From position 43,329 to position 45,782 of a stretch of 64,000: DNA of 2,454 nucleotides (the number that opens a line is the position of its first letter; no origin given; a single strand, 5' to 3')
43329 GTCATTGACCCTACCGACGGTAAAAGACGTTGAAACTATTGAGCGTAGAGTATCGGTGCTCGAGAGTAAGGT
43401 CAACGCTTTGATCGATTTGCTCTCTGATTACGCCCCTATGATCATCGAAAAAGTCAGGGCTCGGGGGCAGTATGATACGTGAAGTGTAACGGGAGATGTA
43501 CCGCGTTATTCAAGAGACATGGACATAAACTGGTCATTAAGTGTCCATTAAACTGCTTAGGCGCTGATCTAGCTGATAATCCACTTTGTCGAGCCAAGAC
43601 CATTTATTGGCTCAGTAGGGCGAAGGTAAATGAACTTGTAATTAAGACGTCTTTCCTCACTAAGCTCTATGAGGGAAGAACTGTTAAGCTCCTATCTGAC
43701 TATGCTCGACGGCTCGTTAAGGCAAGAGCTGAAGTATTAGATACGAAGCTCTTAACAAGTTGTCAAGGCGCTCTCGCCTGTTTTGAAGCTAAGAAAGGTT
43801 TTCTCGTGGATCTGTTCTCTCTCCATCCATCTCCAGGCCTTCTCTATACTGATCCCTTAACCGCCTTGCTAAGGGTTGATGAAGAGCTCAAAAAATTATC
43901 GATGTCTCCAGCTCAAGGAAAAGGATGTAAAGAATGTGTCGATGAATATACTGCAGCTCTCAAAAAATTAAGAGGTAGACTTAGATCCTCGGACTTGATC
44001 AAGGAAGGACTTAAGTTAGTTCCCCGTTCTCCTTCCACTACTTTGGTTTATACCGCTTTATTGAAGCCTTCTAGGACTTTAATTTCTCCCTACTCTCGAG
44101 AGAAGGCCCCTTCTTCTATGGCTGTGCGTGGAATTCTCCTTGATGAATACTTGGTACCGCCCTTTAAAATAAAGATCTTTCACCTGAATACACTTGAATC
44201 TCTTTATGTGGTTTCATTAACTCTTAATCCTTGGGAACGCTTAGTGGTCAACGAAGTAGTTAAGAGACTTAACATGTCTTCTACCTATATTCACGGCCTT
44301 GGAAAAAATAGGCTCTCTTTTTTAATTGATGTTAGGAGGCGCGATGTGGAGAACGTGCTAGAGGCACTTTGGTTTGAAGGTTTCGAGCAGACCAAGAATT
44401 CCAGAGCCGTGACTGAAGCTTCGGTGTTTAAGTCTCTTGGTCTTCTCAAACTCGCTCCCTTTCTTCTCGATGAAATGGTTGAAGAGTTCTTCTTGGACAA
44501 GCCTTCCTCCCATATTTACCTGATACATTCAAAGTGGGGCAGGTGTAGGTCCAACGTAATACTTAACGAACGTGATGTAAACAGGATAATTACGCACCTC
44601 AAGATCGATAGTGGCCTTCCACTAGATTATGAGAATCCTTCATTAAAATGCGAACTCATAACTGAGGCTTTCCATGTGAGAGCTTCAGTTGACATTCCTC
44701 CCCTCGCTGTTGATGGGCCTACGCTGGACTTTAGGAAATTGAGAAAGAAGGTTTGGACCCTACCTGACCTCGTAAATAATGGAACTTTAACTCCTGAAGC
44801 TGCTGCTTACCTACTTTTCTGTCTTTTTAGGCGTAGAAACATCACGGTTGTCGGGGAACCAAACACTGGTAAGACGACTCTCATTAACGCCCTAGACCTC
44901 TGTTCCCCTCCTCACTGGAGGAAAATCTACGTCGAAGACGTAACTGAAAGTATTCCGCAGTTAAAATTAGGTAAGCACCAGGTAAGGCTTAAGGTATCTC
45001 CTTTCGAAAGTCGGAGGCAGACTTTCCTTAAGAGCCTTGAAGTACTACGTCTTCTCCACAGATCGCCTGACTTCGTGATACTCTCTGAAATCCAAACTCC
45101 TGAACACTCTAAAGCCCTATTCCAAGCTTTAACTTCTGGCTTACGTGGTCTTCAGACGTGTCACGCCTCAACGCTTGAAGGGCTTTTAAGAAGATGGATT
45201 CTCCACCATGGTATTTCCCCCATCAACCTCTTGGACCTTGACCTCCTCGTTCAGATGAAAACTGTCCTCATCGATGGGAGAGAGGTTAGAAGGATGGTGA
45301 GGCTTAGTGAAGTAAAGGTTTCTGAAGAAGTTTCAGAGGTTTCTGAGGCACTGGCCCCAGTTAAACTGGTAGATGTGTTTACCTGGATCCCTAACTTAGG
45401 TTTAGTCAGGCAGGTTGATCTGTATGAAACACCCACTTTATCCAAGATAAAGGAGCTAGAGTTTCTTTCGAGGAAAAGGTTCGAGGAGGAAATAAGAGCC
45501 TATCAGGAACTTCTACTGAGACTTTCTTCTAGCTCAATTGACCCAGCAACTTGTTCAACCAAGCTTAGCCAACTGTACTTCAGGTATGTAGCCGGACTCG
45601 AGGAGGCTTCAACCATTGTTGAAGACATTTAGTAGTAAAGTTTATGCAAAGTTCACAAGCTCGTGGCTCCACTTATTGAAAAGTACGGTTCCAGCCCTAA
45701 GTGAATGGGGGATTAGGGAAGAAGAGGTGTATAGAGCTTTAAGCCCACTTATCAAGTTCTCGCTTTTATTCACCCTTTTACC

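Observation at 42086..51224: Ten-gene co-directional array: TFB paralog + Tad-like type IV filament machinery + HerA/VirB4-like ATPase + XPD helicase + Fap7 kinase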

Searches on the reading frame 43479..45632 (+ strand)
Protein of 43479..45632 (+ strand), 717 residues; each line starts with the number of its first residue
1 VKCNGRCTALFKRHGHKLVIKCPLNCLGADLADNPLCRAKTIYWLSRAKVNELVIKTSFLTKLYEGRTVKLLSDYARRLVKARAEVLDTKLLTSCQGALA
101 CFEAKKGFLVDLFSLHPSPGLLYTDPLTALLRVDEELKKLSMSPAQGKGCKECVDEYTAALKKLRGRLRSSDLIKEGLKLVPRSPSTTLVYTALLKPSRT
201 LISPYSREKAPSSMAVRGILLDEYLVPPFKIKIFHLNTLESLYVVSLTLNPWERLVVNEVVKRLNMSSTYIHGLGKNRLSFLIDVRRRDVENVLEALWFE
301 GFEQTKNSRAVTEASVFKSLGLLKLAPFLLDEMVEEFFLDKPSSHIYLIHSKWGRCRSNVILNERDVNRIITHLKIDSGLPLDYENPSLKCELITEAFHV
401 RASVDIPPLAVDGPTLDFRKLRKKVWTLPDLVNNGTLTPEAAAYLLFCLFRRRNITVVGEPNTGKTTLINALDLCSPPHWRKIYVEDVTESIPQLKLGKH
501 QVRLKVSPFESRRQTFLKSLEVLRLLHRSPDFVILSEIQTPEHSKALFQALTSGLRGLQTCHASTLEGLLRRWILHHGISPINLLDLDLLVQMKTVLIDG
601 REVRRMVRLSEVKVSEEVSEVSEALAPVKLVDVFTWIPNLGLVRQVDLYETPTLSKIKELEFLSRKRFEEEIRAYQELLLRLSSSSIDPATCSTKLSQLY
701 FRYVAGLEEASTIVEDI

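Call 4: search_protein_families(library=pfam, proteins=[window:43479-45632:+], max_evalue=0.1)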
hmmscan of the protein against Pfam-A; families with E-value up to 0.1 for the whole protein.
window:43479-45632:+ (717 aa): 4 families
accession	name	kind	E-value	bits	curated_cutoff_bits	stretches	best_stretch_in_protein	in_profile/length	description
PF00437.27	T2SSE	-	4.2e-12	45.8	24.9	1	367-572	57-254/370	Type II/IV secretion system protein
PF01926.29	MMR_HSR1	-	0.0022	18.6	21.9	1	455-472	2-19/113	50S ribosome-binding GTPase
PF13401.12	AAA_22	-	0.01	16.6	27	1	451-559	4-83/130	AAA domain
PF02421.24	FeoB_N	-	0.012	15.5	27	1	454-472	2-20/156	Ferrous iron transport protein B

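Call 5: search_protein_families(library=ncbifam, proteins=[window:43479-45632:+], max_evalue=0.1)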
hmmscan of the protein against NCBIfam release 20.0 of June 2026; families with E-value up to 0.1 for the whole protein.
window:43479-45632:+ (717 aa): 17 families
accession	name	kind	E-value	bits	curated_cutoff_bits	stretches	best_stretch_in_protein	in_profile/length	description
NF058587.1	archaellum_moto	equivalog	9.4e-24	84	550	1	320-638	145-453/527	archaellum flagellar ATPase motor FlaI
TIGR03819.1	heli_sec_ATPase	hypoth_equivalog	5.7e-21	75.1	373.15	1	319-566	49-290/340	TadA family conjugal transfer-associated ATPase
TIGR02782.1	TrbB_P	equivalog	1.2e-16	60.9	304.55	1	325-582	14-264/303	P-type conjugative transfer ATPase TrbB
NF053672.1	bindosome_BasE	exception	1.9e-16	59.9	1000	1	329-573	145-388/512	bindosome assembly system ATPase subunit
TIGR02788.1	VirB11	equivalog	2e-13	50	249.95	1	443-569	135-258/308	P-type DNA transfer ATPase VirB11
NF010469.0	PRK13894.1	subfamily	1.6e-09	37.5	508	1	385-572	85-263/320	conjugal transfer ATPase TrbB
NF010407.0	PRK13833.1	subfamily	2.6e-07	30.4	499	1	385-573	80-259/323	conjugal transfer protein TrbB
TIGR02858.1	spore_III_AA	equivalog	5.9e-06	25.7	281.3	1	528-576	195-243/272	stage III sporulation protein AA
NF010475.0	PRK13900.1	equivalog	0.00059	19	389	1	444-564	152-270/333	type IV secretion system ATPase VirB11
NF041000.1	ATPase_ComGA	equivalog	0.00059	18.9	300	1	456-573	132-242/267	competence type IV pilus ATPase ComGA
TIGR00231.1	small_GTP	domain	0.0055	16.5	42.5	1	452-472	3-23/164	GTP-binding protein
NF000908.1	PRK00089.1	equivalog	0.012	14.9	237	1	454-472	5-23/291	GTPase Era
TIGR03594.1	GTPase_EngA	equivalog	0.02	13.9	306.7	1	454-472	177-195/432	ribosome biogenesis GTPase Der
TIGR03596.1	GTPase_YlqF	equivalog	0.03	13.7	208.2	1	453-472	119-138/276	ribosome biogenesis GTPase YlqF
NF010425.0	PRK13851.1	equivalog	0.03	13.2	461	1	442-556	152-262/344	type IV secretion system protein VirB11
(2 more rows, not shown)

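Call 12: find_encoding_contigs(protein=window:43479-45632:+, flank=10000, max_places=4)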
Protein window:43479-45632:+ (717 aa): 3 contigs read that carry it; 3 places shown.
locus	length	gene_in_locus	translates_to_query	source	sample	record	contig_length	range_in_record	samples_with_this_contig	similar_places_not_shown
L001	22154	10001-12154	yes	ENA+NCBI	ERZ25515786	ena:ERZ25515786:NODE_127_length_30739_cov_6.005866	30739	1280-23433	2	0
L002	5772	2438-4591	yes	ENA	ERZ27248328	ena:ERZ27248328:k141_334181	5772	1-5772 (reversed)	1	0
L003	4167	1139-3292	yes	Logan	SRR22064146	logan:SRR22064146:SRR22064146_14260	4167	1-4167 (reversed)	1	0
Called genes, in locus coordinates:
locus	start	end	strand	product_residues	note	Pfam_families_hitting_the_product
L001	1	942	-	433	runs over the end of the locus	PF01336:tRNA_anti-codon, PF00152:tRNA-synt_2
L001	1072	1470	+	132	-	PF14894:Lsm_C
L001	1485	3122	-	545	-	PF01702:TGT, PF17884:DUF5591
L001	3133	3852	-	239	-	PF09754:PAC2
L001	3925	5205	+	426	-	PF23023:Anti-Pycsar_Apyc1 (weak), PF00753:Lactamase_B, PF16661:Lactamase_B_6, PF12706:Lactamase_B_2, PF10996:Beta-Casp, PF07521:RMMBL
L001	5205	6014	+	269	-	-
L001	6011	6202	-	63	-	-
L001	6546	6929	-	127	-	PF12802:MarR_2 (weak), PF13545:HTH_Crp_2 (weak), PF01037:AsnC_trans_reg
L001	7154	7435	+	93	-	PF01918:Alba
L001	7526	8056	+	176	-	-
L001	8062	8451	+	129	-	PF16992:RNA_pol_RpbG (weak)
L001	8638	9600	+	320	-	PF00382:TFIIB (weak)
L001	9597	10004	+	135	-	-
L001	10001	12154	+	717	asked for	PF00437:T2SSE, PF27713:UCP018868 (weak)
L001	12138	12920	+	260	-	-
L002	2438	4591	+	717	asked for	PF00437:T2SSE, PF27713:UCP018868 (weak)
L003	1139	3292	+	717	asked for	PF00437:T2SSE, PF27713:UCP018868 (weak)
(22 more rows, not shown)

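Call 13: find_homologous_proteins(query=window:43479-45632:+)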
Query window:43479-45632:+ (717 aa): 121 proteins with E <= 0.001 among 8000 candidates; the best 120 are listed.
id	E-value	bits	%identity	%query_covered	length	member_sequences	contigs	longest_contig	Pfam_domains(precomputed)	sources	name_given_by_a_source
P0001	0.0e+0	1597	100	100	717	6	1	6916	PF00437.27,PF27713.1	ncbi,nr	ncbi:MAG: hypothetical protein DRN06_03280 [Thermoprotei archaeon]|nr:MAG: hypothetical protein DRN0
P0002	2.1e-257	874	56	98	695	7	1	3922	PF00437.27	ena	-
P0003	3.3e-247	841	54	98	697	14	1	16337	PF00437.27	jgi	jgi:type IV secretory pathway ATPase VirB11/archaellum biosynthesis ATPase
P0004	4.1e-235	801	54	98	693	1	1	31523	PF00437.27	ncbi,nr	ncbi:MAG: ATPase, T2SS/T4P/T4SS family [Candidatus Nezhaarchaeota archaeon]|nr:ATPase, T2SS/T4P/T4SS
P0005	5.4e-235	800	53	98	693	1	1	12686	PF00437.27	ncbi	ncbi:MAG: ATPase, T2SS/T4P/T4SS family [Candidatus Nezhaarchaeales archaeon]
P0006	1.1e-233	796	52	98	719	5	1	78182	PF00437.27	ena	-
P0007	8.4e-230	783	51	98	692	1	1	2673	PF00437.27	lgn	-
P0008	1.2e-151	525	42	95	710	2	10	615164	PF00437.27,PF27713.1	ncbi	ncbi:MAG: ATPase, T2SS/T4P/T4SS family [Candidatus Nezhaarchaeales archaeon]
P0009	1.3e-142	495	38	93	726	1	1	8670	PF00437.27,PF27713.1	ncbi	ncbi:MAG: ATPase, T2SS/T4P/T4SS family [Candidatus Jordarchaeaceae archaeon]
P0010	6.1e-142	493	39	94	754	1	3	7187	PF00437.27,PF27713.1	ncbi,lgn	ncbi:MAG: ATPase, T2SS/T4P/T4SS family [Candidatus Jordarchaeaceae archaeon]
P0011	3.9e-140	487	39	94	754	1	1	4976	PF00437.27,PF27713.1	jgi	jgi:flagellar protein FlaI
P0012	2.5e-136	474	38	94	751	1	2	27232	PF00437.27,PF27713.1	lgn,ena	-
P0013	1.1e-133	465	41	92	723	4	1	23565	PF00437.27,PF27713.1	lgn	-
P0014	8.7e-128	446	39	92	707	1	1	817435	PF00437.27,PF27713.1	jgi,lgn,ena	-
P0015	1.2e-125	439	44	65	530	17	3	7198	PF00437.27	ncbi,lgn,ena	-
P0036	1.1e-108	383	35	97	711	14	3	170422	PF00437.27,PF27713.1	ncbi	ncbi:MAG: ATPase, T2SS/T4P/T4SS family [Candidatus Nezhaarchaeales archaeon]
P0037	4.1e-108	381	38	83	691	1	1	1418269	PF00437.27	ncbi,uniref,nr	ncbi:MAG: Flp pilus assembly complex ATPase component TadA [Candidatus Odinarchaeum yellowstonii]|un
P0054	1.5e-94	336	39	66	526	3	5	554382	PF00437.27,PF27713.1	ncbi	ncbi:MAG: ATPase, T2SS/T4P/T4SS family [Candidatus Jordarchaeales archaeon]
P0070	1.5e-74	270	38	56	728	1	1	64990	PF00437.27,PF27713.1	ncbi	ncbi:MAG: ATPase, T2SS/T4P/T4SS family [Promethearchaeota archaeon]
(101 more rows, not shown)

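Call 16: find_related_loci(query=A1, collection=genome_contigs, flank=10000)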
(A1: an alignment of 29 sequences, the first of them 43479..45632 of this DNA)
Query A1 (717 aa) in genome_contigs; peptide patterns used: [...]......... (x = any residue, [..] = any of these).
600 stretches matched a pattern (row limit reached: there are more); 312 encode a relative of the query (tblastn E <= 1e-3); the best 80 are kept; 80 distinct loci.
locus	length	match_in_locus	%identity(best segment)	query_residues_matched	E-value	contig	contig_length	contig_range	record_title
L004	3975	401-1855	45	220-691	9e-127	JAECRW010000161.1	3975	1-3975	MAG: Candidatus Sifarchaeum marinoarchaea isolate CR_Bin_042_1 NODE_319_length_3975_cov_8.271678, whole genome shotgun s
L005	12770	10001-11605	32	63-594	7e-79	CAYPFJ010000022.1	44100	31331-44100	MAG TPA_asm: uncultured archaeon isolate SRP185410_co2_266 genome assembly, contig: NODE_820_length_44100_cov_8.802588,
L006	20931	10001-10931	50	309-627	2e-70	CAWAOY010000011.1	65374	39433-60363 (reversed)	MAG: uncultured archaeon isolate MFD00991.bin.2.13 genome assembly, contig: contig_64224, whole genome shotgun sequence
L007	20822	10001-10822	32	319-596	3e-27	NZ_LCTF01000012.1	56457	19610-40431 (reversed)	Caldivirga sp. MU80 contig_26, whole genome shotgun sequence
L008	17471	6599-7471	28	320-612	3e-26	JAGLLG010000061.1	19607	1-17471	MAG: Candidatus Pacearchaeota archaeon isolate RS_5_10 ROV157_5.bin.10.fa_61, whole genome shotgun sequence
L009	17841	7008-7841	29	320-593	3e-24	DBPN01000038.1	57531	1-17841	MAG TPA_asm: Eggerthellales bacterium UBA1419 UBA1419_contig_22813, whole genome shotgun sequence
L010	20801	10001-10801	31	305-571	7e-23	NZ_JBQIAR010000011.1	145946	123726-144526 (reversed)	Cellulomonas soli strain GMG1681 NODE_11_length_145946_cov_104.603548, whole genome shotgun sequence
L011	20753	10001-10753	34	316-573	2e-22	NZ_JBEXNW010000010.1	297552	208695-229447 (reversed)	Streptomyces sp. NPDC002935 NPDC002935_13_D3.ctg-0010, whole genome shotgun sequence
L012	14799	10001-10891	28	317-612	1e-22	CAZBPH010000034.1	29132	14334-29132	MAG TPA_asm: uncultured Heliobacteriaceae bacterium isolate binchicken_co245_98 genome assembly, contig: NODE_1423_lengt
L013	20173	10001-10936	28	318-636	1e-22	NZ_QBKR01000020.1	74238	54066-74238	Melghirimyces profundicolus strain DSM 45787 Ga0183441_120, whole genome shotgun sequence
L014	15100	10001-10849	34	286-573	2e-22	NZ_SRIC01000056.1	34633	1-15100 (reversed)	Streptomyces sp. MZ04 NODE_56_length_34686_cov_32.4157, whole genome shotgun sequence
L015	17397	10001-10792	31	305-574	6e-22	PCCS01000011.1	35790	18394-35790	MAG: Myxococcales bacterium isolate NP1036 37907, whole genome shotgun sequence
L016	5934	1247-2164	30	309-612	5e-22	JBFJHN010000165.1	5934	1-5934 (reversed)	MAG: Candidatus Krumholzibacteriia bacterium isolate Mix_sand16.2022.02.G.6 k141_733705_length_5934_cov_9.0000, whole ge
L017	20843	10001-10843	30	304-584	7e-22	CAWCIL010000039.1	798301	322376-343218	MAG: uncultured Alphaproteobacteria bacterium isolate MFD04463.bin.1.228 genome assembly, contig: contig_7854, whole gen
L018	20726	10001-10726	31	325-573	9e-22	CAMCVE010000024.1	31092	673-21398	MAG: Bacteriovorax stolpii isolate ME-21oct19-152 genome assembly, contig: ME-21oct19-C1900, whole genome shotgun sequen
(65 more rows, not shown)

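Call 17: find_encoding_contigs(protein=P0004, flank=10000, max_places=1)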
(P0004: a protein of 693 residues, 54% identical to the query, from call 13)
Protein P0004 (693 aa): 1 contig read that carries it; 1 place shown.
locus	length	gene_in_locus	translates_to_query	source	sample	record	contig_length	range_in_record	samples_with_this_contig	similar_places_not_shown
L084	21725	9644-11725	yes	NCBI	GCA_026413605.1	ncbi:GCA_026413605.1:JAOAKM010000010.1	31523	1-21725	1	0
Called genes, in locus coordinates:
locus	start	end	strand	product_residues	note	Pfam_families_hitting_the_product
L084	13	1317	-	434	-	PF01336:tRNA_anti-codon, PF00152:tRNA-synt_2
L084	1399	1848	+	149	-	PF14438:SM-ATX (weak), PF01423:LSM (weak), PF14894:Lsm_C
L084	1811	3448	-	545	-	PF01702:TGT, PF17884:DUF5591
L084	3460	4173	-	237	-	PF09754:PAC2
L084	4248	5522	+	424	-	PF00753:Lactamase_B, PF23023:Anti-Pycsar_Apyc1, PF12706:Lactamase_B_2, PF16661:Lactamase_B_6, PF10996:Beta-Casp, PF07521:RMMBL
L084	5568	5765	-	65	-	PF01781:Ribosomal_L38e (weak)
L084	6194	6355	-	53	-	PF01020:Ribosomal_L40e (weak)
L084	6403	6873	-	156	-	PF13545:HTH_Crp_2 (weak), PF12802:MarR_2 (faint), PF01037:AsnC_trans_reg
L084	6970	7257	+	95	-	PF01918:Alba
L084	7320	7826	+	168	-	-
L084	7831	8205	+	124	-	PF16992:RNA_pol_RpbG (weak)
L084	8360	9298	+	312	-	PF00382:TFIIB (faint)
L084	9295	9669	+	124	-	-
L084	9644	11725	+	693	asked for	PF00437:T2SSE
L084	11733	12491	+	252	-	-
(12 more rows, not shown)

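Call 18: find_encoding_contigs(protein=P0006, flank=10000, max_places=1)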
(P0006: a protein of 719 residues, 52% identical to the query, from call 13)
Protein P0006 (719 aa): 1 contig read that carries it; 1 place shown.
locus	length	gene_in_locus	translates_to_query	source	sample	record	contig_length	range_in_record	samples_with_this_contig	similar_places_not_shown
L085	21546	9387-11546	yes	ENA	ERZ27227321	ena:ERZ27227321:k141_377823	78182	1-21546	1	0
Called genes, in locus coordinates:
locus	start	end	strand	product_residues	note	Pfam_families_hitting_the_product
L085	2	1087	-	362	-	?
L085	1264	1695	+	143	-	PF01423:LSM (weak), PF14894:Lsm_C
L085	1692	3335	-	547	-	PF01702:TGT, PF17884:DUF5591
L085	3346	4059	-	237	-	PF09754:PAC2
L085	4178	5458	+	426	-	PF00753:Lactamase_B, PF23023:Anti-Pycsar_Apyc1 (weak), PF16661:Lactamase_B_6 (weak), PF12706:Lactamase_B_2, PF10996:Beta-Casp, PF07521:RMMBL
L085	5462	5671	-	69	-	PF01781:Ribosomal_L38e (weak)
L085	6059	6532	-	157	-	PF01022:HTH_5 (weak), PF12802:MarR_2 (weak), PF13545:HTH_Crp_2 (weak), PF12840:HTH_20 (weak), PF13412:HTH_24 (faint), PF01037:AsnC_trans_reg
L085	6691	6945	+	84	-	PF01918:Alba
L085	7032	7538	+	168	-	-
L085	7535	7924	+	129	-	-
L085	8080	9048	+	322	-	PF00382:TFIIB (faint)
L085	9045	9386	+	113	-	-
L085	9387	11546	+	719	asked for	PF00437:T2SSE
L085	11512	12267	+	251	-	PF00482:T2SSF (faint)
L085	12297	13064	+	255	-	-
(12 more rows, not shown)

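Call 19: find_encoding_contigs(protein=P0008, flank=10000, max_places=1)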
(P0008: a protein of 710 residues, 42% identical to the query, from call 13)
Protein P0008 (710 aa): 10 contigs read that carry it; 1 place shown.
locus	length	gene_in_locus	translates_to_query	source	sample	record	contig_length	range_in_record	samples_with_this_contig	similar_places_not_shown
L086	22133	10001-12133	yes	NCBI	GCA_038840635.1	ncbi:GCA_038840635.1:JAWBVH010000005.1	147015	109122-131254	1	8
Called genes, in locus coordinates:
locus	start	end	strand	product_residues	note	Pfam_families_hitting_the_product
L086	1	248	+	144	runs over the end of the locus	PF14894:Lsm_C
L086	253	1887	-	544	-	PF01702:TGT, PF17884:DUF5591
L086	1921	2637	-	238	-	PF09754:PAC2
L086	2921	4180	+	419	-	PF00753:Lactamase_B, PF23023:Anti-Pycsar_Apyc1, PF12706:Lactamase_B_2, PF16661:Lactamase_B_6, PF10996:Beta-Casp, PF07521:RMMBL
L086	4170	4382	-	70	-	PF01781:Ribosomal_L38e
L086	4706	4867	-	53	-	PF01020:Ribosomal_L40e (weak)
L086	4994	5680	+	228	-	-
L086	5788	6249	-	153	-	PF12802:MarR_2 (weak), PF13545:HTH_Crp_2 (weak), PF13412:HTH_24 (weak), PF01037:AsnC_trans_reg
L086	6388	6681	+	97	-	PF01918:Alba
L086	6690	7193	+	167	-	-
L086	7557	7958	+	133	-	PF16992:RNA_pol_RpbG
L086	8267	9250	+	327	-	-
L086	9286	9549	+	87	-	-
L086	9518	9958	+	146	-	-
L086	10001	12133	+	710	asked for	PF00437:T2SSE, PF27713:UCP018868 (faint)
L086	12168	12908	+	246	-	PF00482:T2SSF (faint)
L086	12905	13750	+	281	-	-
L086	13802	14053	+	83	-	-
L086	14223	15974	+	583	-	PF01935:DUF87, PF13401:AAA_22 (faint)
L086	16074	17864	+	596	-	PF00270:DEAD (faint), PF06733:DEAD_2, PF13307:Helicase_C_2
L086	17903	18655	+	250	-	PF13207:AAA_17 (weak), PF13238:AAA_18, PF01202:SKI (faint)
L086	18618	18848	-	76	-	PF00125:Histone, PF00808:CBFD_NFYB_HMF, PF15630:CENP-S (weak)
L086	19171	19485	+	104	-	PF00833:Ribosomal_S17e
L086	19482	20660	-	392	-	-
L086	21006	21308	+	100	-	PF09138:Urm1 (weak), PF02597:ThiS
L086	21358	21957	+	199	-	PF00156:Pribosyltran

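Call 20: find_encoding_contigs(protein=P0037, flank=10000, max_places=1)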
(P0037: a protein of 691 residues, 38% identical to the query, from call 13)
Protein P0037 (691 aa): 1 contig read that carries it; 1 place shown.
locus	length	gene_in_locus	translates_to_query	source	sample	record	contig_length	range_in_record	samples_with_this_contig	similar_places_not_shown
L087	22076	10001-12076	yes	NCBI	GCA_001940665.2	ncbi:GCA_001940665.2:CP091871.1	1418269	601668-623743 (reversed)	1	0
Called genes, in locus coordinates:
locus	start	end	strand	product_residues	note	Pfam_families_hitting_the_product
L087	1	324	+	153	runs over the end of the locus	-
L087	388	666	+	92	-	PF01978:TrmB (weak)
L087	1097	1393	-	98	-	-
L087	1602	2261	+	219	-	-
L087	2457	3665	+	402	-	PF00091:Tubulin, PF12327:FtsZ_C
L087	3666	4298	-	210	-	PF02811:PHP, PF13263:PHP_C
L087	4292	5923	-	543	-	PF01702:TGT, PF17884:DUF5591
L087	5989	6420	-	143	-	PF14894:Lsm_C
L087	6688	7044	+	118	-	PF16992:RNA_pol_RpbG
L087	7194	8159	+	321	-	PF08271:Zn_Ribbon_TF (weak), PF00382:TFIIB (faint)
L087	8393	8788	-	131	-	-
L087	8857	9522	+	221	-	PF01656:CbiA, PF10609:ParA (weak)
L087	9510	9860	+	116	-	-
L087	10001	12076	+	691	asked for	PF00437:T2SSE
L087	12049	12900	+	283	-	PF00482:T2SSF (weak)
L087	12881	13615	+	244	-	-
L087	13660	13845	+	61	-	-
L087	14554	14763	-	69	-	PF00833:Ribosomal_S17e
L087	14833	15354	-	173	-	-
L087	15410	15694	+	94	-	PF09138:Urm1 (weak), PF02597:ThiS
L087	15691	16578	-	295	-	-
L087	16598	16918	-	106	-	PF01022:HTH_5, PF13412:HTH_24 (weak)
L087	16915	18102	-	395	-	PF13191:AAA_16, PF00004:AAA (weak), PF13401:AAA_22, PF22703:Cdc6_lid, PF09079:WHD_Cdc6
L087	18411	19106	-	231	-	PF04493:Endonuclease_5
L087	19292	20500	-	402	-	PF00266:Aminotran_5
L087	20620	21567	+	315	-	PF03259:Robl_LC7 (faint)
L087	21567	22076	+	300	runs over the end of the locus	-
